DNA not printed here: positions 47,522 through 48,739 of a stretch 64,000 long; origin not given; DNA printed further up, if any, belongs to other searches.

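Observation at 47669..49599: Two-gene insert inside the operon: a minimal PglZ-like phosphatase coupled by a 7-nt overlap to a PD-(D/E)xK-like ORF of lower GC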

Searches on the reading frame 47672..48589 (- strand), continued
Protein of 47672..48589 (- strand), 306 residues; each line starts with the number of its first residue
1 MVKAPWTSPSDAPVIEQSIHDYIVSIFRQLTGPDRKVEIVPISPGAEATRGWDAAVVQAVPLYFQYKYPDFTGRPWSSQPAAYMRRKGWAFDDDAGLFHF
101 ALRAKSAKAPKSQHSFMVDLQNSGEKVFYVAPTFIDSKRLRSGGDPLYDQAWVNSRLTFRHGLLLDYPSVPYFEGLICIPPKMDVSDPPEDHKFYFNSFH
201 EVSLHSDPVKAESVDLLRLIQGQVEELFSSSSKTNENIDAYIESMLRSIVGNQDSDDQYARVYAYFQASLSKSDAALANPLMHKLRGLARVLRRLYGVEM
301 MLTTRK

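Call 48: find_encoding_contigs(protein=P0125, flank=8000, max_places=2)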
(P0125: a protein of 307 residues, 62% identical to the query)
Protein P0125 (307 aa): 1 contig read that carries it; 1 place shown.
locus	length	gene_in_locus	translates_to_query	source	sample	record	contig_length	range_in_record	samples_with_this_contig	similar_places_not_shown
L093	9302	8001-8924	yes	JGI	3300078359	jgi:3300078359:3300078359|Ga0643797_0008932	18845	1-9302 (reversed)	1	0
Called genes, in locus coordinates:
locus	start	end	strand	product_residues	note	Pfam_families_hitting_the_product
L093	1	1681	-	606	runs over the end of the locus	PF05569:Peptidase_M56, PF00768:Peptidase_S11, PF13354:Beta-lactamase2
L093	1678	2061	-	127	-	PF03965:Penicillinase_R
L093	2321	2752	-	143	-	-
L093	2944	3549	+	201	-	PF00440:TetR_N, PF16925:TetR_C_13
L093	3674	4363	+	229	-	PF01965:DJ-1_PfpI, PF17124:ThiJ_like (weak)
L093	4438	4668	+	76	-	-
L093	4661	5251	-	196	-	-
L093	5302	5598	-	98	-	PF13601:HTH_34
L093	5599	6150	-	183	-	-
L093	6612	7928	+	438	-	-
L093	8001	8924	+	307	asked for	-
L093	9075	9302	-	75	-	?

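Call 49: search_protein_representatives(alignment_id=A1)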
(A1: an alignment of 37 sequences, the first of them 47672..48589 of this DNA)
Query: 37 sequences, 308 profile positions. Proteins with E-value up to 0.001 (for the whole library): 203; up to 1e-10: 78; up to 1e-30: 6. The best 150 are listed.
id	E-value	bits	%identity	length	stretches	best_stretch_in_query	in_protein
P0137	5.0e-142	489.0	-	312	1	1-307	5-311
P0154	6.4e-119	413.1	-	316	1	2-307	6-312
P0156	1.7e-95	336.2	-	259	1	57-306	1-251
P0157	1.8e-83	296.7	-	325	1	3-305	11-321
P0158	2.3e-63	230.6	-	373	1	11-306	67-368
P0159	1.3e-48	182.3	-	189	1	121-305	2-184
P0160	2.7e-27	112.2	-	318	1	35-273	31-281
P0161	1.2e-23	100.2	-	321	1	20-282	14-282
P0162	3.1e-23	98.9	-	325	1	33-272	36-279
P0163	5.9e-23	97.9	-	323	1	21-246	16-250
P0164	1.9e-22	96.3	-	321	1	32-245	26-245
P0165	4.4e-22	95.1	-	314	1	37-290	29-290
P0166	6.0e-22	94.6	-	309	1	22-229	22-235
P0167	3.5e-21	92.1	-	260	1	20-254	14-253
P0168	1.1e-20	90.5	-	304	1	34-248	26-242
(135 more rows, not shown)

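Call 52: search_protein_families(library=pfam, alignment_id=A3, max_evalue=1)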
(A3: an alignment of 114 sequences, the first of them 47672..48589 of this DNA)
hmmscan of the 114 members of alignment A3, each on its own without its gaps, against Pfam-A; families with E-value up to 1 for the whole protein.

A. member 1, window:47672-48589:- (306 aa): 2 families
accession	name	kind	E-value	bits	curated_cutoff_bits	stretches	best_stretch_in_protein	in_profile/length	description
PF17278.7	DUF5343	-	0.055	14.2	27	1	220-274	80-134/140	Family of unknown function (DUF5343)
PF10155.14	CNOT11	-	0.089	13.4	25.9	1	224-287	41-106/125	CCR4-NOT transcription complex subunit 11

B. families by the number of members that match (of 114 scanned): 37 families (the first 25 are shown)
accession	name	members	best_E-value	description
PF07380.17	Pneumo_M2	2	0.053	Pneumovirus M2 protein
PF00969.24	MHC_II_beta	2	0.096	Class II histocompatibility antigen, beta domain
PF08757.17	CotH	1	0.0035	CotH kinase protein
PF24169.1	Fn3-I_PB4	1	0.0082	Straight fiber protein PB4 first Fn3-like domain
PF01722.23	BolA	1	0.013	BolA-like protein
PF02636.23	Methyltransf_28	1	0.015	Putative S-adenosyl-L-methionine-dependent methyltransferase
PF16737.10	PHF12_MRG_bd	1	0.02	PHD finger protein 12 MRG binding domain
PF18179.6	SUa-2TM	1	0.029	SMODS- and Ubiquitin system-associated 2TM effector domain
PF14321.11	DUF4382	1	0.031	Domain of unknown function (DUF4382)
PF22398.1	DUF6978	1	0.037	Family of unknown function (DUF6978)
PF04415.17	DUF515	1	0.038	Protein of unknown function (DUF515)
PF22427.2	SMMA_C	1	0.044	Maltogenic amylase, C-terminal domain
PF16133.10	DUF4844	1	0.053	Domain of unknown function (DUF4844)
PF17278.7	DUF5343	1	0.055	Family of unknown function (DUF5343)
PF17911.6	Ski2_N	1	0.061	Ski2 N-terminal region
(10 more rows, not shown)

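Call 53: search_protein_families(library=padloc, alignment_id=A3, max_evalue=0.1)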
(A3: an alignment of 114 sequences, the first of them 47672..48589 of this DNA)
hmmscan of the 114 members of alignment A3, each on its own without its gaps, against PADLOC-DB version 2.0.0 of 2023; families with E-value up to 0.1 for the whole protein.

A. member 1, window:47672-48589:- (306 aa): 0 families

B. families by the number of members that match (of 114 scanned): 7 families
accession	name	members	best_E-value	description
PDLC03855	LmuA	1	4.1e-05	-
PDLC03938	RmrT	1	0.0068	-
PDLC03393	REase_II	1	0.02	Type II nicking endonuclease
PDLC00313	PtuB1|PtuB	1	0.028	Unknown function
PDLC04205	HEC-01B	1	0.03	-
PDLC00387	SduA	1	0.037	DUF4263 domain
PDLC01541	Cas11b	1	0.065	CAS-I-B; effector_SS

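Call 55: search_solved_structures(query=A3, max_evalue=10, show_alignments=5)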
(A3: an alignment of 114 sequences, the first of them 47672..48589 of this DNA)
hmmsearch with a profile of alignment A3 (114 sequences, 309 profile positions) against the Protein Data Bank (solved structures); distinct sequences matched with E-value up to 10: 5.
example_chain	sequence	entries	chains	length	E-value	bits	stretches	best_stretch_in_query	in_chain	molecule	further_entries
8up1_A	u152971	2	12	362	0.41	13.3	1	197-281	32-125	De Novo Protein sr322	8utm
7tea_B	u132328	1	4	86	0.51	13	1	241-301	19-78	Glutamine synthetase repressor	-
6uen_B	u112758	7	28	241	0.83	12.3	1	146-249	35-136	the phosphoprotein (P) of human respiratory syncytial virus | Phosphoprotein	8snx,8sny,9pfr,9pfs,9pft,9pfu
9ecv_B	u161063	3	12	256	1.1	11.9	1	147-250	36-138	Phosphoprotein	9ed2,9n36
6pzk_B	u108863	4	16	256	1.6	11.4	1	147-250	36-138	Phosphoprotein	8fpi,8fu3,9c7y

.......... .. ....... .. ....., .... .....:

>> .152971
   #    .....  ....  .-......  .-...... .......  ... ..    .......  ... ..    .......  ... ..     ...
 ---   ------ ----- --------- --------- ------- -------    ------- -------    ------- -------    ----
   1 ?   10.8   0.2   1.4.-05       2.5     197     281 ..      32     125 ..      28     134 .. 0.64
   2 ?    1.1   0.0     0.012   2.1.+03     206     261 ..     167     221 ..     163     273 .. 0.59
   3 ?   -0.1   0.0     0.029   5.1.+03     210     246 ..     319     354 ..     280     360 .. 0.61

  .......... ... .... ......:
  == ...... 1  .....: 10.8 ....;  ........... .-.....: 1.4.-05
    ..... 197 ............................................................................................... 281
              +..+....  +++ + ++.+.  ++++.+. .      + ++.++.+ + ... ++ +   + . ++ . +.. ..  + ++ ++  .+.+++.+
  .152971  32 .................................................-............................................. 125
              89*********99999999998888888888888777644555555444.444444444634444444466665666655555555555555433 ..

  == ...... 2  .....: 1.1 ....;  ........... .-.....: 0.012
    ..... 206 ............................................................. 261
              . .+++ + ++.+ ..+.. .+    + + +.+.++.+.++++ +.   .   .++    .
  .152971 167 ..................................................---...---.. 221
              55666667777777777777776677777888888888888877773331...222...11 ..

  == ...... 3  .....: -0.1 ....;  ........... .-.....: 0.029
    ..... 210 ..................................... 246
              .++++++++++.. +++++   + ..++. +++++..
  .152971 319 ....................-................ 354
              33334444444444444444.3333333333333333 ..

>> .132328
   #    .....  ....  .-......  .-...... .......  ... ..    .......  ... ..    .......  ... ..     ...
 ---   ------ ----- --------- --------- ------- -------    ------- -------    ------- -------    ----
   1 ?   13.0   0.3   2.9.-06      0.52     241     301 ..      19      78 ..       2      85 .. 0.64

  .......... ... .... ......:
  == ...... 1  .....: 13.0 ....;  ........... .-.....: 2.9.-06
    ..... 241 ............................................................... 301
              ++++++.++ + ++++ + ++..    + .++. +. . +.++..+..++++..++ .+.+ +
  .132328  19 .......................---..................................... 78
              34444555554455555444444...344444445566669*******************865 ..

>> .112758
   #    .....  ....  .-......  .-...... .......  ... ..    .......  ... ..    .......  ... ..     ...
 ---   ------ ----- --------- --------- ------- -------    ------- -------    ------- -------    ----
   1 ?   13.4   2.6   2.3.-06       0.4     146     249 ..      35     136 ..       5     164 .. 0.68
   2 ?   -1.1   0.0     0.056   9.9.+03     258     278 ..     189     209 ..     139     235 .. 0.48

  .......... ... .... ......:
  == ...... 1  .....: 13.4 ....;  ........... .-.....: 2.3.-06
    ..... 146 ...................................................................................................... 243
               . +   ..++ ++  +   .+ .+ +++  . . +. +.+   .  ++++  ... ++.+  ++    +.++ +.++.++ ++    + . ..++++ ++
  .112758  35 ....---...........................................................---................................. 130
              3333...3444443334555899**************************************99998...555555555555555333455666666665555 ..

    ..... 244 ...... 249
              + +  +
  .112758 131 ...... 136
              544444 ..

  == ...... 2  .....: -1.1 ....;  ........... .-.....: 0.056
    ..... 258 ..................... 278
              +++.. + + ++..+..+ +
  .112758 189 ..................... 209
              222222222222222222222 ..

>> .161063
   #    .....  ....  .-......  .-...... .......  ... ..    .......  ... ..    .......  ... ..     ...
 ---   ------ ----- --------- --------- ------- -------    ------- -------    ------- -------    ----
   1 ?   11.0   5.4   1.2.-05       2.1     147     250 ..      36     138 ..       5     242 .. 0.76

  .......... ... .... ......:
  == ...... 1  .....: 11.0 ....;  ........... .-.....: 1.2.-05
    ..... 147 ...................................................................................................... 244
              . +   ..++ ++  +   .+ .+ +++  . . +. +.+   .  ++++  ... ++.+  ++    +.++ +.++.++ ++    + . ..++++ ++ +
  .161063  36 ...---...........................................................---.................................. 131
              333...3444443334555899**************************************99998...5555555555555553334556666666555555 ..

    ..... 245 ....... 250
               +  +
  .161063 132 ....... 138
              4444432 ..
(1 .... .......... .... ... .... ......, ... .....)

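Call 57: list_cluster_members(proteins=[P0134, P0129, P0140, P0138, P0133, P0152])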
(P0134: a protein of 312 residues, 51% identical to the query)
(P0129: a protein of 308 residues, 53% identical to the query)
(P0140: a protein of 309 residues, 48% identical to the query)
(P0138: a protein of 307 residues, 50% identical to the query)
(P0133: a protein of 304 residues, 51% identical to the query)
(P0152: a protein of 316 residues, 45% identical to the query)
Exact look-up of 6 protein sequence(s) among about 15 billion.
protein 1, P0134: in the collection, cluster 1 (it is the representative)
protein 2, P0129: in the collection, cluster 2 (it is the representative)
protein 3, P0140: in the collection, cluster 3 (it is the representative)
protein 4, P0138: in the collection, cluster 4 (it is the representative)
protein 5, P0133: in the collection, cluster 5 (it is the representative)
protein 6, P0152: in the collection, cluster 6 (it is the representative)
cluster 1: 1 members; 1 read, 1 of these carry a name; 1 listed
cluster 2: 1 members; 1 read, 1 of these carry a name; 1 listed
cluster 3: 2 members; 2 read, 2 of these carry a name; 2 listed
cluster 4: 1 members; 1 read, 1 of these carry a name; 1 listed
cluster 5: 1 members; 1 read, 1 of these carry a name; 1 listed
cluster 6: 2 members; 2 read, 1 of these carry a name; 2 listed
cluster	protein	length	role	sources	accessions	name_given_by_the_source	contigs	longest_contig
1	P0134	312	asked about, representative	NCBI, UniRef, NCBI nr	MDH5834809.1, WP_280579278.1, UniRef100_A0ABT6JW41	hypothetical protein [Luteimonas kalidii] | DUF4365 domain-containing protein n=1 Tax=Luteimonas kalidii TaxID=3042025 ...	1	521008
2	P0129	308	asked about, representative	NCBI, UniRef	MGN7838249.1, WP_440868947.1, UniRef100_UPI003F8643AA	hypothetical protein [Stenotrophomonas sp. 22385] | hypothetical protein n=1 Tax=Stenotrophomonas sp. 22385 TaxID=3453915 RepID=UPI003F8643AA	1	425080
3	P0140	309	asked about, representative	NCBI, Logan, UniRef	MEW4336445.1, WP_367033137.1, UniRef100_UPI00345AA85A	hypothetical protein [Chromobacterium vaccinii] | hypothetical protein n=1 Tax=Chromobacterium vaccinii TaxID=1108595 RepID=UPI00345AA85A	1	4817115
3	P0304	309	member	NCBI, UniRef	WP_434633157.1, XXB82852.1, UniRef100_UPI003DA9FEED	hypothetical protein [Chromobacterium sp. CV08] | hypothetical protein n=1 Tax=Chromobacterium sp. CV08 TaxID=3133274 RepID=UPI003DA9FEED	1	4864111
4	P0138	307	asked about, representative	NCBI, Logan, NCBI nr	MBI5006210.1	MAG: hypothetical protein HZB95_03695 [Nitrosomonadales bacterium] | hypothetical protein [Nitrosomonadales bacterium]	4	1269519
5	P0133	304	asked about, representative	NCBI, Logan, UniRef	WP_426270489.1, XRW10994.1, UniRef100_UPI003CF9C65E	hypothetical protein ACN9MB_01250 [Dyella kyungheensis] | hypothetical protein n=1 Tax=Dyella kyungheensis TaxID=1242174 RepID=UPI003CF9C65E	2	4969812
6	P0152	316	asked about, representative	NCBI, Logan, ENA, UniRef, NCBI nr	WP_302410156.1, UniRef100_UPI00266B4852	hypothetical protein [Comamonas kerstersii] | hypothetical protein n=1 Tax=Comamonas kerstersii TaxID=225992 RepID=UPI00266B4852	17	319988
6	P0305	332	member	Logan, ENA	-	-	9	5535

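Call 66: fold_search(model_id=the predicted structure, library=viral)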
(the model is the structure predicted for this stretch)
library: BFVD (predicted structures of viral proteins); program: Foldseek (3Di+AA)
matches with E <= 10: 242; with E <= 0.001: 0
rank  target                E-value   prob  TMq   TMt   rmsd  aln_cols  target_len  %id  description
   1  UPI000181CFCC         1.9e-01  0.03  0.10  0.10  17.8       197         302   12  (no name look-up for this kind of identifier)
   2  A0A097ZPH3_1          2.9e-01  0.03  0.11  0.05  19.4       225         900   15  Putative nonstructural protein (Fragment) [Calhevirus-2b]
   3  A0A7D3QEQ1            6.4e-01  0.02  0.10  0.05  15.8       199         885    8  (no name in the UniProt tables at hand)
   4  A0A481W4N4            7.2e-01  0.02  0.09  0.06  17.4       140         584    7  Virion structural protein [Pseudomonas phage Psa21]
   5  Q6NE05                7.6e-01  0.14  0.27  0.41   9.1       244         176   11  DUF4365 domain-containing protein [Leptospira phage LE1]
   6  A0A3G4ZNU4            8.1e-01  0.06  0.11  0.11  13.4       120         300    8  Uncharacterized protein [Terrestrivirus sp.]
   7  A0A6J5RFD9            1.0e+00  0.04  0.12  0.19  16.5       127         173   15  Uncharacterized protein [uncultured Caudovirales phage]
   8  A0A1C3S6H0            1.0e+00  0.03  0.08  0.15  13.8        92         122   13  Uncharacterized protein [Escherichia phage vB_Eco_slurp01]
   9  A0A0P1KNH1            1.0e+00  0.02  0.08  0.11  16.4       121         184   11  Uncharacterized protein [Acinetobacter phage Loki]
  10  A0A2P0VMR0            1.0e+00  0.01  0.10  0.05  18.0       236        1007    8  mRNA capping enzyme [Tetraselmis virus 1]
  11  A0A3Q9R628            1.2e+00  0.03  0.09  0.20   9.6        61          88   10  (no name in the UniProt tables at hand)
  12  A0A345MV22            1.2e+00  0.03  0.10  0.11  17.9       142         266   11  (no name in the UniProt tables at hand)
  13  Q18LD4                1.2e+00  0.01  0.10  0.08  20.8       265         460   12  Capsid vertex component 1 [Elephantid herpesvirus 1 (isolate Asian elephant/Berlin/Kiba/1998)]
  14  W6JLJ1                1.6e+00  0.02  0.10  0.05  15.8       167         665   10  Virion core protein 4b [Alphaentomopoxvirus acuprea]
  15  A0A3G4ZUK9            1.7e+00  0.03  0.07  0.09  15.0        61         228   16  Uncharacterized protein [Edafosvirus sp.]
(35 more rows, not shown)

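Call 67: search_dna_similar(query=window:47672-48589:-, collection=plasmids, mode=protein, max_evalue=0.001, max_rows=25)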
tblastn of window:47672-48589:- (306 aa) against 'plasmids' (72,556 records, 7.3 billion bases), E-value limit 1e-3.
No match.

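Call 68: search_dna_similar(query=window:47672-48589:-, collection=phages, mode=protein, max_evalue=0.01, max_rows=15)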
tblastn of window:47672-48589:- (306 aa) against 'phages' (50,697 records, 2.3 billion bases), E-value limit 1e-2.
No match.

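Call 86: find_related_loci(query=A1, collection=metagenome_contigs, flank=5000)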
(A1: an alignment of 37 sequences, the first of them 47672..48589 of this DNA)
Query A1 (306 aa) in metagenome_contigs; peptide patterns used: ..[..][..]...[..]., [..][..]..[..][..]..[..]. (x = any residue, [..] = any of these).
133 stretches matched a pattern; 10 encode a relative of the query (tblastn E <= 1e-3); 10 distinct loci.
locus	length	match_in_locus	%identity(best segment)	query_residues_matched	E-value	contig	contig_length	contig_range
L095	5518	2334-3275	46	1-305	9e-92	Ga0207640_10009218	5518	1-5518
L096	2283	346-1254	49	2-305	1e-94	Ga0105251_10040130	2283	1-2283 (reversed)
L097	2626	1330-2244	45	4-306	4e-90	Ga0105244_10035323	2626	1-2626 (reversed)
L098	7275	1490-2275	43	42-305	8e-69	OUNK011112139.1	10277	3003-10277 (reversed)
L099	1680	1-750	43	57-305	2e-60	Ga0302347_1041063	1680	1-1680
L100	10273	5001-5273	29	47-143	1e-5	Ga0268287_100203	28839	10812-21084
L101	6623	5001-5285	28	47-155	2e-5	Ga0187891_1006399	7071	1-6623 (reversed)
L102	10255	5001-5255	31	47-137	2e-5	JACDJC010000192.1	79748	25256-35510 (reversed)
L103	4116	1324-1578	32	47-137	3e-5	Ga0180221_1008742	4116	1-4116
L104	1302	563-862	28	47-160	3e-5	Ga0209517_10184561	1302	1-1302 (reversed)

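Call 87: find_related_loci(query=A1, collection=viral_contigs, flank=5000)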
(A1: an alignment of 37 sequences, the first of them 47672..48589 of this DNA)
Query A1 (306 aa) in viral_contigs; peptide patterns used: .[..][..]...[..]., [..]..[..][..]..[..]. (x = any residue, [..] = any of these).
95 stretches matched a pattern, but none encodes a relative of the query by tblastn (E <= 1e-3).
